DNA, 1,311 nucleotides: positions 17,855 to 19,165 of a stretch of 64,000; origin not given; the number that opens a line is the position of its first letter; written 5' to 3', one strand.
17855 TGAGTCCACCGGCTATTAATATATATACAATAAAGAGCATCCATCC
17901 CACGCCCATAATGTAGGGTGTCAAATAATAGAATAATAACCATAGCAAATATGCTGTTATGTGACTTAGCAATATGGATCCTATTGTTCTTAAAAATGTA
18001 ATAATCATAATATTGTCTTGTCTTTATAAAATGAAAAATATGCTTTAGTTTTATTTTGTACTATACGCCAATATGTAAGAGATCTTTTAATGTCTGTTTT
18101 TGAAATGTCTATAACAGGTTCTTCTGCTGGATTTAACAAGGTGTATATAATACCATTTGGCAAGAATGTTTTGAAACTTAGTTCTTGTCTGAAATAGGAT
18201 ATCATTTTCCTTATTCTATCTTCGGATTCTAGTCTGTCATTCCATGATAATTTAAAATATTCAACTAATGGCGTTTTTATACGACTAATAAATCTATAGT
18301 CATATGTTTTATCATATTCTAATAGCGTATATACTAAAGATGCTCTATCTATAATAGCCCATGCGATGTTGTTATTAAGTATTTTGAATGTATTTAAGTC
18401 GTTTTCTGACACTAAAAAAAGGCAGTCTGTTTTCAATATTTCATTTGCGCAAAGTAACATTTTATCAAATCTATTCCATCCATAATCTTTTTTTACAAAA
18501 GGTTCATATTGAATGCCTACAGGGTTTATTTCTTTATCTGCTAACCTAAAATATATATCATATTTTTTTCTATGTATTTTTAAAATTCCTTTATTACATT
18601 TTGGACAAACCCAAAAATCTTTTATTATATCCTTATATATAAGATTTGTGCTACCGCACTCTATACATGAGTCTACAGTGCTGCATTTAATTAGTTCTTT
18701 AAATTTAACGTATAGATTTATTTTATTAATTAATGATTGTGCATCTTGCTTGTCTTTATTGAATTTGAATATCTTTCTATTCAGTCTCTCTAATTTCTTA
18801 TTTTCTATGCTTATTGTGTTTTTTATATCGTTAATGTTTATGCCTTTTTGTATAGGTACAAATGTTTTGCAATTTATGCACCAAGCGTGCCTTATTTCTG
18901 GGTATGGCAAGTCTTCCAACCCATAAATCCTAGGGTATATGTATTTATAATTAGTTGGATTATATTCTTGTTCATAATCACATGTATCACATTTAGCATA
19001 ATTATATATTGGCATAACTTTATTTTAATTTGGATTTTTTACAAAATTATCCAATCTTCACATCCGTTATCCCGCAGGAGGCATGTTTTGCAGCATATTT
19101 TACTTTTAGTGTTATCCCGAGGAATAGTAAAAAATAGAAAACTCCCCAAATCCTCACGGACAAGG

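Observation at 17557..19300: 27%-GC island with a translationally coupled zinc-ribbon protein and membrane protein: candidate accessory (moron) or exclusion module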

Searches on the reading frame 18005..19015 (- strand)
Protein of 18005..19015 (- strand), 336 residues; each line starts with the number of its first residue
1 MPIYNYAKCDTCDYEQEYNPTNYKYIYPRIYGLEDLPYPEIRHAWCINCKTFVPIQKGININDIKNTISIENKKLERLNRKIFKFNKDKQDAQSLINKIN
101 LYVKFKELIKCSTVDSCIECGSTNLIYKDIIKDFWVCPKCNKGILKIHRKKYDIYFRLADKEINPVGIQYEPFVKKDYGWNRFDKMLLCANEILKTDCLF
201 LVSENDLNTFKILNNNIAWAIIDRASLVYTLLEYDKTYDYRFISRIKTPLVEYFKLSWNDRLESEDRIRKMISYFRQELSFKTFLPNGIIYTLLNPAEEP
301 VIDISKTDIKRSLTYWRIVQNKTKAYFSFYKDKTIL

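Call 4: search_protein_families(library=pfam, proteins=[window:18005-19015:-], max_evalue=1)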
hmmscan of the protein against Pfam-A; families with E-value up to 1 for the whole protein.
window:18005-19015:- (336 aa): 4 families
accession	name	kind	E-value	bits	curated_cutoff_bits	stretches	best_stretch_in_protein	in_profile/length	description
PF17848.7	Zn_ribbon_ACC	-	0.016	15.8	24.5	1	117-140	4-26/26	Acetyl-CoA carboxylase zinc finger domain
PF23219.2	LAMB1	-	0.032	14.4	26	1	74-115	48-88/155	LAMB1-4 helical domain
PF14369.11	Zn_ribbon_19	-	0.47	11.1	30.8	0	136-145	22-32/35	zinc-ribbon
PF08063.17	Zn_ribbon_PADR1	-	0.8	10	25.1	0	137-152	5-20/42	PADR1 domain, zinc ribbon fold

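Call 5: search_protein_families(library=phrogs, proteins=[window:18005-19015:-], max_evalue=1)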
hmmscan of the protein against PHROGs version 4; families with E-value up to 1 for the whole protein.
window:18005-19015:- (336 aa): 2 families
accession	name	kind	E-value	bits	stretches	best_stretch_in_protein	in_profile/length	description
phrog_17723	-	unknown function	0.14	13.2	0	7-20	30-43/47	-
phrog_2546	-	unknown function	0.22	12.7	0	51-154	66-142/180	-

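Call 6: search_protein_families(library=padloc, proteins=[window:18005-19015:-], max_evalue=1)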
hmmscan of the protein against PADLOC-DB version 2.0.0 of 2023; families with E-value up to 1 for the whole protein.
window:18005-19015:- (336 aa): 0 families

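Call 7: search_protein_families(library=ncbifam, proteins=[window:18005-19015:-], max_evalue=1)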
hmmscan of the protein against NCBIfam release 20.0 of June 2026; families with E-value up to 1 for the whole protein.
window:18005-19015:- (336 aa): 1 family
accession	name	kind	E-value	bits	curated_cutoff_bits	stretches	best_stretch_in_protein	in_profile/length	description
NF008229.0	PRK10996.1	equivalog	0.086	12.6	125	0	116-145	4-33/141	thioredoxin TrxC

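Call 11: find_homologous_proteins(query=window:18005-19015:-)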
Query window:18005-19015:- (336 aa): 1 proteins with E <= 0.001 among 1921 candidates.
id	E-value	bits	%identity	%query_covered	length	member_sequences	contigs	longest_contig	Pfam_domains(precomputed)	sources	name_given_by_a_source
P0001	8.3e-226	767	100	100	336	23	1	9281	-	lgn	-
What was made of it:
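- Tried and rejected: ZnR as a single sequence found only itself (call 11).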

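Call 16: find_encoding_contigs(protein=P0001, flank=10000, max_places=10)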
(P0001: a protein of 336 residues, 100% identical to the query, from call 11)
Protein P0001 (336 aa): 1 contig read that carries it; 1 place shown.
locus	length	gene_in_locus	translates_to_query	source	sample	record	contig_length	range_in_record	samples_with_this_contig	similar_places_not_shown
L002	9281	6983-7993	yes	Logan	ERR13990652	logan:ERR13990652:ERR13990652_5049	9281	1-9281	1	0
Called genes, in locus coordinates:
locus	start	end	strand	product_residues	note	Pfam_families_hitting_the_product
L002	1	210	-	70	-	?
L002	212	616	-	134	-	-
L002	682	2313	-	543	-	-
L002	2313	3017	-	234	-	-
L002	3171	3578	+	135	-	-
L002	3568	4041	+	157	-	-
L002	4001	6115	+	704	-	-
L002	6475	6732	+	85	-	-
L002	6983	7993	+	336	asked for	-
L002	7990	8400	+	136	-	-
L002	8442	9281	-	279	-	?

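Call 20: search_protein_representatives(protein=window:18005-19015:-)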
Query: 336 residues. Proteins with E-value up to 0.001 (for the whole library): 33; up to 1e-10: 21; up to 1e-30: 5. The best 33 are listed.
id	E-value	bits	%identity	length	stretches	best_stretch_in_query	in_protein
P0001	2.6e-226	766.6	100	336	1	1-336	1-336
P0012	4.0e-35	138.0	33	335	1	4-328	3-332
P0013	1.4e-34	136.2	32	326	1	1-331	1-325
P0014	2.2e-34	135.6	31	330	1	5-321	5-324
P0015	7.2e-32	127.3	32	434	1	3-328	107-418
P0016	9.1e-30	120.4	33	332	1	6-331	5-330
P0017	5.2e-29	117.9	31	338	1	6-328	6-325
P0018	3.4e-28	115.2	32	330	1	5-331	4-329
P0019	3.8e-26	108.5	31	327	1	4-329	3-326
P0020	3.3e-24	102.1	38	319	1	7-212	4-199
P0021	3.8e-24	101.9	35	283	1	5-274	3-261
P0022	5.7e-24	101.3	38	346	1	5-203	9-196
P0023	9.0e-24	100.7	33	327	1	5-259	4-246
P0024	7.9e-22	94.3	30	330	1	1-330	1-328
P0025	2.6e-21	92.6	34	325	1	8-232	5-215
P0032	7.1e-09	51.7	29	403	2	5-170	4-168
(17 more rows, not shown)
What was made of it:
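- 18005..19015 (-): ZnR: a 336-aa cytoplasmic protein. It has zinc ribbon 1 (C9, C12, C46, C49), a helical hairpin (61-109), zinc ribbon 2 (C117, C120, C137, C140) and a C-terminal all-alpha domain (178-330). It is the first gene of the cassette. Family of 33 cluster representatives: call 20.
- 33 representatives: call 20.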

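Call 25: search_solved_structures(query=A1, max_evalue=10)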
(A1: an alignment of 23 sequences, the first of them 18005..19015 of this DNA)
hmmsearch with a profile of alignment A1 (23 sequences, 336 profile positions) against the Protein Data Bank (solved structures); distinct sequences matched with E-value up to 10: 11.
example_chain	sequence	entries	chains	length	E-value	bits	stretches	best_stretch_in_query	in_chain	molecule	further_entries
9jfo_A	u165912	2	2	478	0.00017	24.3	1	104-142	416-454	LaTranC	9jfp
9jfq_A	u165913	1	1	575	0.00021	24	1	104-142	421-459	LaTranC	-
9yyg_A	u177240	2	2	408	0.0099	18.5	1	113-142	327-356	AI-designed RNA-guided nuclease | AI-generated RNA-guided nuclease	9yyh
8bf8_A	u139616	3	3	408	0.068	15.8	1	113-153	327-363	RNA-guided DNA endonuclease TnpB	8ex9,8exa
8h1j_A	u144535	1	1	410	0.069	15.7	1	113-153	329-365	RNA-guided DNA endonuclease TnpB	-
4wfd_B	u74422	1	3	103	0.26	13.9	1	172-267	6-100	Exosome complex protein LRP1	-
7oqy_Y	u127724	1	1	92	0.44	13.1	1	107-141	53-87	DNA-directed RNA polymerase, subunit M (RpoM-2)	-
6vag_A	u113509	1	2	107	0.55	12.8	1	56-111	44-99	Phosphoprotein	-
1smm_A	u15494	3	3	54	4.3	9.8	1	127-149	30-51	Rubredoxin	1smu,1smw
5xpd_A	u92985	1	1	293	4.5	9.8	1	127-158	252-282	sugar transporter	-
4rxn_A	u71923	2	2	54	10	8.6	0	127-150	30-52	RUBREDOXIN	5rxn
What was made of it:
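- On RexAB (lambda-type abortive infection): A PDB profile search finds only generic zinc ribbons (call 25).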

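Call 27: find_encoding_contigs(protein=P0012, flank=6000, max_places=4)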
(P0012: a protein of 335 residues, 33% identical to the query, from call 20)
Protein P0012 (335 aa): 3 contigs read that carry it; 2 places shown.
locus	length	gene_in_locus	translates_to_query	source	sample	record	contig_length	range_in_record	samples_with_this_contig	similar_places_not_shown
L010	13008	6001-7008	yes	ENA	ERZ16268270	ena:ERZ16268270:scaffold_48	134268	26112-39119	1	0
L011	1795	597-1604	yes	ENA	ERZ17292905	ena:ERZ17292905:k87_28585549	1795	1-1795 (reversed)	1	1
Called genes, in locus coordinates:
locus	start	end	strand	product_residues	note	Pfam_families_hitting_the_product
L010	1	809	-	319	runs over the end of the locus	PF14297:Lin1244_N, PF25200:DUF7833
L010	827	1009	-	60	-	-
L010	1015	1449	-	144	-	PF05772:NinB (faint)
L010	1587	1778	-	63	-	-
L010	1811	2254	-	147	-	PF00436:SSB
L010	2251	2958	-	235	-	-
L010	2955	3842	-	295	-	PF13479:AAA_24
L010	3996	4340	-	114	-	-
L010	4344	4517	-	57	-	-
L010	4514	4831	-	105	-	-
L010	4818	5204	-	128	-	-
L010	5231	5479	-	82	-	-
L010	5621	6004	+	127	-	PF01381:HTH_3 (weak)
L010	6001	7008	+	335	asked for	-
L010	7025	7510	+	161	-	-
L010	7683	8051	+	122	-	-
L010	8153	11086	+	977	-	-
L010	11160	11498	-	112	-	PF13744:HTH_37 (weak), PF13560:HTH_31 (weak), PF01381:HTH_3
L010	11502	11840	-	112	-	PF05973:Gp49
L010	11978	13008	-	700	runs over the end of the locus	-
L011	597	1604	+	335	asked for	-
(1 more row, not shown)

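Call 28: find_encoding_contigs(protein=P0013, flank=6000, max_places=4)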
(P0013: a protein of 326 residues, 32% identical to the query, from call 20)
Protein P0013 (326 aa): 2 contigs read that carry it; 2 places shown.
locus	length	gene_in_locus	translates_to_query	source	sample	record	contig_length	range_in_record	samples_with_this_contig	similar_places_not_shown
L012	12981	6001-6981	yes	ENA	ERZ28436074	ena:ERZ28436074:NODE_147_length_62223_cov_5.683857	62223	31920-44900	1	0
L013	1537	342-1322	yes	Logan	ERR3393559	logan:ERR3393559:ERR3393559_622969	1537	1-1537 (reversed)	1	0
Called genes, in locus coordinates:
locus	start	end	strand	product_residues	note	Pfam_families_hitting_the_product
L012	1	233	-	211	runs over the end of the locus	PF04404:ERF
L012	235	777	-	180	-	PF07463:NUMOD4, PF22083:I-HmuI_NUMOD-like (weak)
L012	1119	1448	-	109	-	-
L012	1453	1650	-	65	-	-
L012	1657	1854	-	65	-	PF12728:HTH_17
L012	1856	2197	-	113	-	-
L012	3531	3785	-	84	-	-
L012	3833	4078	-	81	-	-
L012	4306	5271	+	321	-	PF00717:Peptidase_S24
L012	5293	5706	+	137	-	-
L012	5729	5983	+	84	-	-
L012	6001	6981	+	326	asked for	-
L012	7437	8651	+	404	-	PF17293:Arm-DNA-bind_5, PF13102:Phage_int_SAM_5, PF00589:Phage_integrase (weak)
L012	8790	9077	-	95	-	-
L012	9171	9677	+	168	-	-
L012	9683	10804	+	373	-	-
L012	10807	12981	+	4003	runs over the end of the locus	PF18827:LPD14 (weak), PF18823:InPase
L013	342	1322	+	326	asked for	-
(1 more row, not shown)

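Call 30: predict_structure(alignment_id=A1)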
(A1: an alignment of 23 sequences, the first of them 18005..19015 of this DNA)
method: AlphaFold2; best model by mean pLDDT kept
length: 336 residues; sequences in the alignment: 23
mean_pLDDT: 87.9   pTM: 0.85
mean pLDDT of the five models: 87.9, 86.3, 85.8, 85.3, 83.7
residues with pLDDT >= 90: 230; 70-90: 81; 50-70: 10; < 50: 15
segments of 3 or more residues with pLDDT < 50: 170-180, 333-336
pLDDT, mean of each block of 10 residues (from residue 1): 92 93 87 84 93 93 96 97 94 96 93 92 91 93 95 87 80 45 88 95 95 94 95 82 74 72 84 94 90 94 84 94 89 46
secondary structure, 60 per line:
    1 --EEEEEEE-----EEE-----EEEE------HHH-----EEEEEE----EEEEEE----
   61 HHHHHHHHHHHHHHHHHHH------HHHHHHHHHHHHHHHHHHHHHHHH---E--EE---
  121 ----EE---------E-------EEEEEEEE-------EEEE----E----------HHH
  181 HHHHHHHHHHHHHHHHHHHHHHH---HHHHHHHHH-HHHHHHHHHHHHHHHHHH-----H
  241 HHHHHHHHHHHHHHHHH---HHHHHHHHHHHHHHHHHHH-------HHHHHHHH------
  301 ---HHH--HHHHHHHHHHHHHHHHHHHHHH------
elements in order: E3-9 E15-17 E23-26 E41-46 E51-56 H61-79 H86-109 E144-151 E159-162 H178-203 H207-215 H217-234 H240-257 H261-279 H287-294 H309-330
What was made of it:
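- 18005..19015 (-): AlphaFold model, pLDDT 87.9: call 30.
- Confident model: call 30.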

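Call 33: find_encoding_contigs(protein=P0014, flank=6000, max_places=3)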
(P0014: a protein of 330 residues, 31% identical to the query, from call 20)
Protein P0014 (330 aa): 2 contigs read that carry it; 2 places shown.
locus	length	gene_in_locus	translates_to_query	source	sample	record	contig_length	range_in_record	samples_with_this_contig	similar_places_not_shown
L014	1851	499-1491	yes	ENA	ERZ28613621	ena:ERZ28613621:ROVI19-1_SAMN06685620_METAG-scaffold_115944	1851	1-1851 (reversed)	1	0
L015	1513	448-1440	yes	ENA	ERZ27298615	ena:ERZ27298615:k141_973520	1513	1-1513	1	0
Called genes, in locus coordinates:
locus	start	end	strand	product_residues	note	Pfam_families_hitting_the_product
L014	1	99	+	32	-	?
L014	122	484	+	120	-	-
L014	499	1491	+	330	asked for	-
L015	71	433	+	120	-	-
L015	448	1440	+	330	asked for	-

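Call 34: find_encoding_contigs(protein=P0016, flank=6000, max_places=3)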
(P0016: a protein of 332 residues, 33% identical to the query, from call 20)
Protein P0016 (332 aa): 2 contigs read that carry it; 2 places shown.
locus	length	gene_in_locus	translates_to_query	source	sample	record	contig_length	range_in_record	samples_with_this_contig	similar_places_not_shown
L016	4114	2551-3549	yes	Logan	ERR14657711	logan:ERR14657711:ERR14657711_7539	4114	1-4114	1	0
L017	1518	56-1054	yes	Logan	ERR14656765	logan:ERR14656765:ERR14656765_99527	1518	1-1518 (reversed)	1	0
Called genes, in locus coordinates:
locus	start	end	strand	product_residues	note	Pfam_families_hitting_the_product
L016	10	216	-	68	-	-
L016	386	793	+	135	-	-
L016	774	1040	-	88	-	-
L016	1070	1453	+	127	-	-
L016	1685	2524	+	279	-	PF01381:HTH_3 (faint), PF00717:Peptidase_S24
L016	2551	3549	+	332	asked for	-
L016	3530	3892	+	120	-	-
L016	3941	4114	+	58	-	?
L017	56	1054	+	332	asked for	-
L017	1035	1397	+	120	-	-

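Call 35: find_encoding_contigs(protein=P0018, flank=6000, max_places=3)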
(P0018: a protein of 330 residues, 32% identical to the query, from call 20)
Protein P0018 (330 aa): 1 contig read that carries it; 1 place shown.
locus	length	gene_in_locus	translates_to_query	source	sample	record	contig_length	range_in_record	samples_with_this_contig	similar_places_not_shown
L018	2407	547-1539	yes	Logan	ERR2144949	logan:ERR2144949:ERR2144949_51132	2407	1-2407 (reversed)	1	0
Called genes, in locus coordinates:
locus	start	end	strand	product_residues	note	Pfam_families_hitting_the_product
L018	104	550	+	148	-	-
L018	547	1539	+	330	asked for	-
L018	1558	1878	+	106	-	-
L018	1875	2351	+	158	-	-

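Call 39: search_protein_families(library=pfam, proteins=[L012:5729-5983:+, L010:7025-7510:+, L018:1875-2351:+, L012:5293-5706:+, L018:1558-1878:+, L016:3530-3892:+, L014:122-484:+, L018:104-550:+], max_evalue=0.1)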
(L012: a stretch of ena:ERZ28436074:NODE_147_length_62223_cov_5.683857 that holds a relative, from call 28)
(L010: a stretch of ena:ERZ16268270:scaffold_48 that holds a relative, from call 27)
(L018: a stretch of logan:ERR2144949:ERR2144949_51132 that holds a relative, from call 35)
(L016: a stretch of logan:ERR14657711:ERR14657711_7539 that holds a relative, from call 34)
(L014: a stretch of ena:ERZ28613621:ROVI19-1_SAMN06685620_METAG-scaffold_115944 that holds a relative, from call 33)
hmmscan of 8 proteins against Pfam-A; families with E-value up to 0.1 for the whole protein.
L012:5729-5983:+ (84 aa): 0 families

L010:7025-7510:+ (161 aa): 0 families

L018:1875-2351:+ (158 aa): 1 family
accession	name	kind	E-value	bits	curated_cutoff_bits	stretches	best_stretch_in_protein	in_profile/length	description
PF11261.13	IRF-2BP1_2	-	0.081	13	26.8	0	70-90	24-44/52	Interferon regulatory factor 2-binding protein zinc finger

L012:5293-5706:+ (137 aa): 0 families

L018:1558-1878:+ (106 aa): 0 families

L016:3530-3892:+ (120 aa): 1 family
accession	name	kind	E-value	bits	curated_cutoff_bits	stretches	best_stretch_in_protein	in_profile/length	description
PF07149.16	Pes-10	-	0.011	15.3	22.9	1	47-94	149-198/397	Pes-10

L014:122-484:+ (120 aa): 0 families

L018:104-550:+ (148 aa): 2 families
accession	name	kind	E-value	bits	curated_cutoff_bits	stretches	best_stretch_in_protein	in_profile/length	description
PF15943.11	YdaS_toxin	-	0.0017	18.6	30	1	17-47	9-40/65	Bacterial toxin YdaS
PF07022.19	Phage_CI_repr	-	0.0018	19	22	1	6-66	2-64/65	Bacteriophage CI repressor helix-turn-helix domain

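Call 48: fold_search(model_id=the predicted structure, library=viral)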
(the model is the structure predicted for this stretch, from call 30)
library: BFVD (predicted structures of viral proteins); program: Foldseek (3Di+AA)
matches with E <= 10: 140; with E <= 0.001: 0
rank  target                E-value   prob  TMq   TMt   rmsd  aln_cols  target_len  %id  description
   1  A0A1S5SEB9            5.1e-01  0.23  0.17  0.15  21.1       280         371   10  (no name in the UniProt tables at hand)
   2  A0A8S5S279            6.0e-01  0.69  0.16  0.37  10.5       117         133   13  Uncharacterized protein [Podoviridae sp. ct8Lf7]
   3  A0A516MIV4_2          6.3e-01  0.09  0.14  0.04  32.1       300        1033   11  (no name in the UniProt tables at hand)
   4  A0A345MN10            7.7e-01  0.18  0.15  0.17  18.7       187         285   16  (no name in the UniProt tables at hand)
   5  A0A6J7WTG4            1.1e+00  0.03  0.13  0.09  21.8       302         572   12  Uncharacterized protein [uncultured Caudovirales phage]
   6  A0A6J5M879            1.1e+00  1.00  0.15  0.12   0.6        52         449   21  Major_cap_HK97, phage major capsid protein, HK97 family [uncultured Caudovirales phage]
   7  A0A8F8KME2            1.2e+00  0.04  0.12  0.09  23.5       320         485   13  Poxvirus late transcription factor VLTF3 [Clandestinovirus]
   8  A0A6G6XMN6            1.2e+00  0.05  0.11  0.17  33.4       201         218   15  (no name in the UniProt tables at hand)
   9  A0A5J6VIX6            1.4e+00  0.03  0.11  0.10  20.4       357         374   12  VLTF3-like protein [Megaviridae environmental sample]
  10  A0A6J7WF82            1.4e+00  0.03  0.12  0.09  22.4       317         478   11  Uncharacterized protein (Fragment) [uncultured Caudovirales phage]
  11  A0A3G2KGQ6            1.7e+00  0.08  0.15  0.09  21.5       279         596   11  VIP2-like toxin [Mycobacterium phage KandZ]
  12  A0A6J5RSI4            2.2e+00  0.30  0.16  0.33   9.9       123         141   10  Uncharacterized protein [uncultured Caudovirales phage]
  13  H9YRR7                2.3e+00  0.21  0.13  0.32  10.1        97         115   13  (no name in the UniProt tables at hand)
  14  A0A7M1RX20            2.7e+00  0.96  0.14  0.34   1.2        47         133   23  Uncharacterized protein [uncultured phage cr118_1]
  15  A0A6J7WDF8            2.7e+00  0.04  0.12  0.06  27.4       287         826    8  Uncharacterized protein [uncultured Caudovirales phage]
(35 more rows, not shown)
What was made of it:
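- Tried and rejected: BFVD gave nothing (call 48).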

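Call 50: find_homologous_proteins(query=A1, max_evalue=0.001)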
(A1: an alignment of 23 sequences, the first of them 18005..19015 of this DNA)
Query A1 (23 sequences) (336 aa, profile of the alignment): 2 proteins with E <= 0.001 among 8000 candidates.
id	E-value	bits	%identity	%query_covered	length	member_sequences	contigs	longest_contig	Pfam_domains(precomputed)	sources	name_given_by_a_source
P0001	5.9e-96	340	100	100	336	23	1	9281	-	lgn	-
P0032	2.4e-78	282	27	49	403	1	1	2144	-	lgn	-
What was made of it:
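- Tried and rejected: ZnR as a profile found only itself and P0032 (call 50).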

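Call 53: search_dna_similar(query=window:18005-19015:-, collection=phages, mode=protein, max_evalue=0.001)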
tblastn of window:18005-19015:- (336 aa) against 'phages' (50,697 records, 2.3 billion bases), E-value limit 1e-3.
No match.
